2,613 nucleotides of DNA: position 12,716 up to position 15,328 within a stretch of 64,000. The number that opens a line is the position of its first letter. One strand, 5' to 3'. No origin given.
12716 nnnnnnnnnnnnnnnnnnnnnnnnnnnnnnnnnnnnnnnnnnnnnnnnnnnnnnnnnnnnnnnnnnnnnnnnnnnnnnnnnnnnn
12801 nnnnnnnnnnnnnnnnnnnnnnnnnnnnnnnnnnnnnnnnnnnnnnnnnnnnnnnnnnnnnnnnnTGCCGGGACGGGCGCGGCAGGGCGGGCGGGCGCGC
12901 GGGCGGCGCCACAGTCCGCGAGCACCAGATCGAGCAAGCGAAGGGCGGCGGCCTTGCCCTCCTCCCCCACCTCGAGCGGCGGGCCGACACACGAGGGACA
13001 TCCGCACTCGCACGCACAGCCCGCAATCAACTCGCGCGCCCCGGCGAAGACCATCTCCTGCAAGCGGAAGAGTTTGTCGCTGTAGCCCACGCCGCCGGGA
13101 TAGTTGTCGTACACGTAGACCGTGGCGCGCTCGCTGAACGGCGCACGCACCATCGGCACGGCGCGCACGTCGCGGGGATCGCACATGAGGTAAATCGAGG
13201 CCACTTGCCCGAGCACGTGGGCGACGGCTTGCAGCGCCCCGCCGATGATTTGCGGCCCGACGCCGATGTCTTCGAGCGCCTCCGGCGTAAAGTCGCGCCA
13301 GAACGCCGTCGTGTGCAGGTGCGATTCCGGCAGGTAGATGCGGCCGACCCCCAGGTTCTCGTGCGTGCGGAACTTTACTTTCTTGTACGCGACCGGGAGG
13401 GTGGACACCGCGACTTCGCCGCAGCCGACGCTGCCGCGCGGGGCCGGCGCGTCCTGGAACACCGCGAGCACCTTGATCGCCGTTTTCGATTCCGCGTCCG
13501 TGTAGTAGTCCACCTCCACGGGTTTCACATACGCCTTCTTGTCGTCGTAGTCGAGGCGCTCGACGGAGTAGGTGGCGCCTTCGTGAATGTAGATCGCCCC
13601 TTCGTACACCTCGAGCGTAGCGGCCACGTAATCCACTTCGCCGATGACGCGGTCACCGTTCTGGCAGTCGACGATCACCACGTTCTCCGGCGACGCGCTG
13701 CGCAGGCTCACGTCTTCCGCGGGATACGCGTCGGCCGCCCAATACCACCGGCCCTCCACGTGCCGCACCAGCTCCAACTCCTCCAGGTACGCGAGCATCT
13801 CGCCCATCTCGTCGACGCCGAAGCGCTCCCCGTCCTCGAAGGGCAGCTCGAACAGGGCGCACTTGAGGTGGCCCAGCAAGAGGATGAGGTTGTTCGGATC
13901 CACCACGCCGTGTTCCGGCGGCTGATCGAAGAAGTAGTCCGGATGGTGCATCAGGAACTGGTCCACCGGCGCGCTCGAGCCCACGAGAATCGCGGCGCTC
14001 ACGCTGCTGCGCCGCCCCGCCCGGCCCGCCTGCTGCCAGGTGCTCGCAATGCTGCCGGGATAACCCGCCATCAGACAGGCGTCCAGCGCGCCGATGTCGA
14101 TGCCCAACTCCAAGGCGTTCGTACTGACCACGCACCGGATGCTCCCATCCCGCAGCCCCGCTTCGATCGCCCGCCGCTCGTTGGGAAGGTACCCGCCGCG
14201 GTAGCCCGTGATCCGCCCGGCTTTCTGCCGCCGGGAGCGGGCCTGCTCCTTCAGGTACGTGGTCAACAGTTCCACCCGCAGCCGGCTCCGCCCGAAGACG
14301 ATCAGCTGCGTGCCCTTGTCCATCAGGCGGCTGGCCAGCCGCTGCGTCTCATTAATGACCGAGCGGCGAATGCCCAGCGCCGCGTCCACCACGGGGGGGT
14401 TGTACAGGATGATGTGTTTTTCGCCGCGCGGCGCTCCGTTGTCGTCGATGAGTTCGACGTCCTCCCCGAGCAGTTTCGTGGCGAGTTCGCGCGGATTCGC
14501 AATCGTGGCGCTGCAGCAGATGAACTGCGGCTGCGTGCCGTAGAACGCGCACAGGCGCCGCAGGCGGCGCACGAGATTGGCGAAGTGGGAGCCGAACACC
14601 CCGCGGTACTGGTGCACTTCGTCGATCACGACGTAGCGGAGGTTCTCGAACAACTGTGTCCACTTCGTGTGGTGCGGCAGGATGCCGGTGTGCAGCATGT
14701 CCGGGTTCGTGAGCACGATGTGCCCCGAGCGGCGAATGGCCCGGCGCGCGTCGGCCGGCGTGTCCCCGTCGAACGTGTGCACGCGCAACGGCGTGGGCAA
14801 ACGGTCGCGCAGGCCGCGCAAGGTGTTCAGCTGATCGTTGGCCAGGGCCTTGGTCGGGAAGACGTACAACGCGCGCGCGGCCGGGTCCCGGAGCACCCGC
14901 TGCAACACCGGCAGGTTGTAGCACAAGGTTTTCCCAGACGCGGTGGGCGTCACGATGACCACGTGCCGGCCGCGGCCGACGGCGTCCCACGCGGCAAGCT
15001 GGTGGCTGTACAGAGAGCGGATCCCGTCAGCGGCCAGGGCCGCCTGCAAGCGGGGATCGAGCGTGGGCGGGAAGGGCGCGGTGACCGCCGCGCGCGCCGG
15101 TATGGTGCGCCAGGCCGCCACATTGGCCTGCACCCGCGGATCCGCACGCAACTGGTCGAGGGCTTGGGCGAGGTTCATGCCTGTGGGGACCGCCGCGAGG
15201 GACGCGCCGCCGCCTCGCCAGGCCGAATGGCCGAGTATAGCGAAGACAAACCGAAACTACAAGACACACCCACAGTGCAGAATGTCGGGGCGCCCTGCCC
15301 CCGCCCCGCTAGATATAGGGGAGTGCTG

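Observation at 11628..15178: MrfA/MrfB-like helicase-exonuclease pair with an ATGA start/stop overlap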

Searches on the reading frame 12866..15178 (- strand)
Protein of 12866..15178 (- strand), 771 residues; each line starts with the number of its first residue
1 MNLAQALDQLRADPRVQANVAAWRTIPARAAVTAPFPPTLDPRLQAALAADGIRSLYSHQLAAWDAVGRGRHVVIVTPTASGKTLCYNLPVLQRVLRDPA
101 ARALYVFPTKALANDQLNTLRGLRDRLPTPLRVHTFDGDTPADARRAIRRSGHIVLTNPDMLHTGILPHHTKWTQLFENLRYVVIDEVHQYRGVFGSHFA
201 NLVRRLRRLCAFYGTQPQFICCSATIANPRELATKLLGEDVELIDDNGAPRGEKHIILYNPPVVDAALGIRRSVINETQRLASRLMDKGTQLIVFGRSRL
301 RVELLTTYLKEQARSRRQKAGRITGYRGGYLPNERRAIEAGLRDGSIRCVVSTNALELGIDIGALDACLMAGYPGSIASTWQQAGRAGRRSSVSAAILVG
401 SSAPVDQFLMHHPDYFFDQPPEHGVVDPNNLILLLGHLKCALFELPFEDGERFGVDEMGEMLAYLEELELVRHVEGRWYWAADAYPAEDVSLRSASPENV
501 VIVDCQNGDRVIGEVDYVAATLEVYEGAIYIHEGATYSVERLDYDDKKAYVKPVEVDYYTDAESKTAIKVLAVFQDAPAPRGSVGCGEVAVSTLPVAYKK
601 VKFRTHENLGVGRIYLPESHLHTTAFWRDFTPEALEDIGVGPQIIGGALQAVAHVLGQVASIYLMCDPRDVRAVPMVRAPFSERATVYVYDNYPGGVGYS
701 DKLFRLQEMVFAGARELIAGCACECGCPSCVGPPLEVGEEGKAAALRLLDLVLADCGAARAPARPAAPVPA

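Call 6: search_protein_families(library=pfam, proteins=[window:12866-15178:-], max_evalue=0.01)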
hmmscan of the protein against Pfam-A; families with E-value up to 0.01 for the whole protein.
window:12866-15178:- (771 aa): 5 families
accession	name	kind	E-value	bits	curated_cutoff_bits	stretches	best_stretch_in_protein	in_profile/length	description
PF00270.35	DEAD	-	3.2e-34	118.5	26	1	58-230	2-165/167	DEAD/DEAH box helicase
PF09369.15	MZB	-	4.6e-20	72.5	24.2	1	653-731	2-80/80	MrfA Zn-binding domain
PF00271.37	Helicase_C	-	1.6e-15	57.7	23.5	1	286-390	12-109/110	Helicase conserved C-terminal domain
PF22982.3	WHD_HRQ1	-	4.1e-09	37.8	27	1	426-495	1-70/70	ATP-dependent helicase HRQ1, winged helix domain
PF04851.21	ResIII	-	9.1e-07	29.4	22.5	1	57-192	5-138/164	Type III restriction enzyme, res subunit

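Call 7: search_protein_families(library=ncbifam, proteins=[window:12866-15178:-], max_evalue=0.01)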
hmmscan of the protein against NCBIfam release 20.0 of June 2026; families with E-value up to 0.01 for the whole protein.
window:12866-15178:- (771 aa): 31 families (the best 25 are shown)
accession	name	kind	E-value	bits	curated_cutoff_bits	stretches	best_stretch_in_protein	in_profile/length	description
TIGR03817.1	DECH_helic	hypoth_equivalog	1.1e-215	718.2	874.1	1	24-754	5-740/742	helicase/secretion neighborhood putative DEAH-box helicase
TIGR04121.1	DEXH_lig_assoc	equivalog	1.1e-44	152.4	850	1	56-399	14-356/804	ligase-associated DNA damage response DEXH box helicase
NF010338.0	PRK13767.1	equivalog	3.5e-35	121.5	849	1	59-391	37-386/877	ATP-dependent helicase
NF007284.0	PRK09751.1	equivalog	5.4e-27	93.5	1496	2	60-240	34-231/1538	ATP-dependent helicase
NF002654.0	PRK02362.1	equivalog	1.9e-20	72.8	887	1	42-310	10-264/739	ATP-dependent DNA helicase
NF001308.0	PRK00254.1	equivalog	2.8e-18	65.5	1216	1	40-306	8-255/720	ATP-dependent DNA helicase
NF041063.1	DpdF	equivalog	7.3e-18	64.5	550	2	69-228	157-324/813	protein DpdF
NF002251.0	PRK01172.1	equivalog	2e-15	56.1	891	1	55-310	22-257/674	ATP-dependent DNA helicase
NF010337.0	PRK13766.1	equivalog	3.6e-15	55.2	610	2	70-195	30-148/781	Hef nuclease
TIGR01389.1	recQ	equivalog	3.6e-14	52.1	640.2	1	60-402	18-330/591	DNA helicase RecQ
NF041067.1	DpdJ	equivalog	4.1e-13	47.9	800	2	179-243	361-422/1482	protein DpdJ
TIGR00614.1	recQ_fam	subfamily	7e-13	48.2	219.8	1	55-399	11-329/470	RecQ family ATP-dependent DNA helicase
NF040935.1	helicase_Hel308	equivalog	1.1e-11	43.7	1200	1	41-308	12-266/704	ATP-dependent DNA helicase Hel308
NF008279.0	PRK11057.1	equivalog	1.7e-10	40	1015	2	287-400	234-340/608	ATP-dependent DNA helicase RecQ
NF053711.1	RNA_heli_RhlE1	exception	1.9e-10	40.1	750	1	47-403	15-351/434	RNA helicase RhlE1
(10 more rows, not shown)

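Call 8: search_protein_families(library=padloc, proteins=[window:12866-15178:-], max_evalue=0.01)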
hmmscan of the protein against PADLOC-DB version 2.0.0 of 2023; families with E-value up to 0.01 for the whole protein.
window:12866-15178:- (771 aa): 64 families (the best 25 are shown)
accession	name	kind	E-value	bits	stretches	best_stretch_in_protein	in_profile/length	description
PDLC02503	BrxHI|BrxHII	-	2e-49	166.5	1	40-397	8-349/698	BrxHI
PDLC03960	SngC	-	4.4e-46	156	1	40-395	9-366/720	-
PDLC00013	DruE1|DruE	-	1.3e-37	127.3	4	338-444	1074-1181/1776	SNF2 family N-terminal domain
PDLC00037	DruE3|DruE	-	3.7e-34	115.7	3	54-236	100-309/2055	SNF2 family N-terminal domain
PDLC00036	DruE3|DruE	-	1.3e-32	110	3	54-236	91-295/2023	SNF2 family N-terminal domain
PDLC00035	DruE3|DruE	-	2.3e-31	106.4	2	52-235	99-308/1460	SNF2 family N-terminal domain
PDLC02501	BrxHI|BrxHII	-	9.3e-30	101.4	1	42-395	9-347/925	BrxHI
PDLC00051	DruE4|DruE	-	2.1e-22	76.6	3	51-97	88-135/1829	SNF2 family N-terminal domain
PDLC02570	DrmA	-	9.6e-22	75.1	2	183-410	413-645/851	DrmA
PDLC00014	DruE2|DruE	-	6.6e-21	71.5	2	281-415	1150-1269/1928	SNF2 family N-terminal domain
PDLC02897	DpdJ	-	2e-20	70.3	1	58-390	102-451/1570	DpdJ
PDLC03928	PsyrT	-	2.7e-20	70.3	1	46-401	14-345/689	-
PDLC00015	DruE2|DruE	-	5.7e-20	68.7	3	296-398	1129-1222/1887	SNF2 family N-terminal domain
PDLC02864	DpdF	-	6.2e-18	62.9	1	50-399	17-337/610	DpdF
PDLC02870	DpdF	-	1.5e-16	58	1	52-402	10-332/534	DpdF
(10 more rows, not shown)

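Call 9: search_solved_structures(query=window:12866-15178:-, max_evalue=1e-10, show_alignments=1)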
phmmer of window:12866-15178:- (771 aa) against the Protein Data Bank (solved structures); distinct sequences matched with E-value up to 1e-10: 19.
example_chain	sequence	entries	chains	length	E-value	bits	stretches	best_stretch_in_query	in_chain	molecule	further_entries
6znp_A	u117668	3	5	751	4.5e-253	845.1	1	6-751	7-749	Uncharacterized ATP-dependent helicase YprA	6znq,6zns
5v9x_A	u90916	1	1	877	1.2e-29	106.3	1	60-313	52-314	ATP-dependent DNA helicase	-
7lhl_A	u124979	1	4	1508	5.5e-29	104.1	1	60-313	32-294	ATP-dependent DNA helicase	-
9tu7_Y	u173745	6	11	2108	4.2e-18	68.2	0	57-232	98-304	DEAD/DEAH box helicase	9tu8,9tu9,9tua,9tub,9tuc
2zj2_A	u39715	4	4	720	1.6e-15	59.6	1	40-239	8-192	Putative ski2-type helicase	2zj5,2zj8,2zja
9b15_A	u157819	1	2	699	4.4e-13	51.6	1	47-400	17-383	ATP-dependent DNA helicase Hel308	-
7ujb_A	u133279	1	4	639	8.6e-13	50.6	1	43-389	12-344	DEAD/DEAH box RNA helicase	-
6qdv_B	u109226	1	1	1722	1.6e-12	49.7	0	72-234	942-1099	U5 small nuclear ribonucleoprotein 200 kDa helicase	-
4f92_B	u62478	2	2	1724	1.6e-12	49.7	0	72-234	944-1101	U5 small nuclear ribonucleoprotein 200 kDa helicase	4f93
4f91_B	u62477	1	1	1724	1.6e-12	49.7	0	72-234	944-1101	U5 small nuclear ribonucleoprotein 200 kDa helicase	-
4kit_B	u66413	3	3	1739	1.7e-12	49.6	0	72-234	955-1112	U5 small nuclear ribonucleoprotein 200 kDa helicase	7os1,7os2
5urj_A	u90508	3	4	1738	1.7e-12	49.6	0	72-234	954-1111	U5 small nuclear ribonucleoprotein 200 kDa helicase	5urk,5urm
6s8q_B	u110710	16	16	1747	1.7e-12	49.6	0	72-234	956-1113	U5 small nuclear ribonucleoprotein 200 kDa helicase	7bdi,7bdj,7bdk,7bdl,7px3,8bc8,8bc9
6s9i_B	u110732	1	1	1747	1.8e-12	49.5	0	72-234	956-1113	U5 small nuclear ribonucleoprotein 200 kDa helicase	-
6s8o_B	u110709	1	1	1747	2.5e-12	49.1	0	72-234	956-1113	U5 small nuclear ribonucleoprotein 200 kDa helicase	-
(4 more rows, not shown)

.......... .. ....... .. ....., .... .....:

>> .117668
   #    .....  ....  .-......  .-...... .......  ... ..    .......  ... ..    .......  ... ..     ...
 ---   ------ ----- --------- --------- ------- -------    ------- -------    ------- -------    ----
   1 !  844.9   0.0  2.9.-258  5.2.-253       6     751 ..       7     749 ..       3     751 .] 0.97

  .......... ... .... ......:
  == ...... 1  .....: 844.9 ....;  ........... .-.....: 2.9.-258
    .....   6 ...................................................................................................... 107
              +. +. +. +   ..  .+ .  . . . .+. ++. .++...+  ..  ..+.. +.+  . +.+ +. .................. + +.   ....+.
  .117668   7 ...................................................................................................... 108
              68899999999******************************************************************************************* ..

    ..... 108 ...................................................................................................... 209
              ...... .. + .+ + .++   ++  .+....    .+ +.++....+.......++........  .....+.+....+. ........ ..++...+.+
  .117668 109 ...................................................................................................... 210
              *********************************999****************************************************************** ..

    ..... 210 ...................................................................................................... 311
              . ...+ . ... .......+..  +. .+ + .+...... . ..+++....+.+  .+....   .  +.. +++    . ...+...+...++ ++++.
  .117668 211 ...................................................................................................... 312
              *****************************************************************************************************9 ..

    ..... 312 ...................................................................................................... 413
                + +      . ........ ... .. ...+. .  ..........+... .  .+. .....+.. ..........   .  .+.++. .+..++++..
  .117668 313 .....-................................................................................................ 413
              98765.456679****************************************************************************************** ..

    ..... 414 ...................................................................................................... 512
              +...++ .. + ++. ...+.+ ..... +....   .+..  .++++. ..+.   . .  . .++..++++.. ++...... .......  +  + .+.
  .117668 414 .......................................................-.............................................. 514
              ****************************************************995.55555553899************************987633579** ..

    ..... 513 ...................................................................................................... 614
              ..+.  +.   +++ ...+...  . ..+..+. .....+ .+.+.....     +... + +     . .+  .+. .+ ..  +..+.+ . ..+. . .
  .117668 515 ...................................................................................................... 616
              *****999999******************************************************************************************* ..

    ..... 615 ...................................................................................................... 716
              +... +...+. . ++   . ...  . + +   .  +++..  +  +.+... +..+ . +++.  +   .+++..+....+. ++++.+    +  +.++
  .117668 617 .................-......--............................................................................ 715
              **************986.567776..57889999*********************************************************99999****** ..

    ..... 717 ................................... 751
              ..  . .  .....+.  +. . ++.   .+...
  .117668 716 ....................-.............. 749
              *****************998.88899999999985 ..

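Call 18: list_cluster_members(proteins=[P0001, window:12866-15178:-, window:17014-18150:-])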
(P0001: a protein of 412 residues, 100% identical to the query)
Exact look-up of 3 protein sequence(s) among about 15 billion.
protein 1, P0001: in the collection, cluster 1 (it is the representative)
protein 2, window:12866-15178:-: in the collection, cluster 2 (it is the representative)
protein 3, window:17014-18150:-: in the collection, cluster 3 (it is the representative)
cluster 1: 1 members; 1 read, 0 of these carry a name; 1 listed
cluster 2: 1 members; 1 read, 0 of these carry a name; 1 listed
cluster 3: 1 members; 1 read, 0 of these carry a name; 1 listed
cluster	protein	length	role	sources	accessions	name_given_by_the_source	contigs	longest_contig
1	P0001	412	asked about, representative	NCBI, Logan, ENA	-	-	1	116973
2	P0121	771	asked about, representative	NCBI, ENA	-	-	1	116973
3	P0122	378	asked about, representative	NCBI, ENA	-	-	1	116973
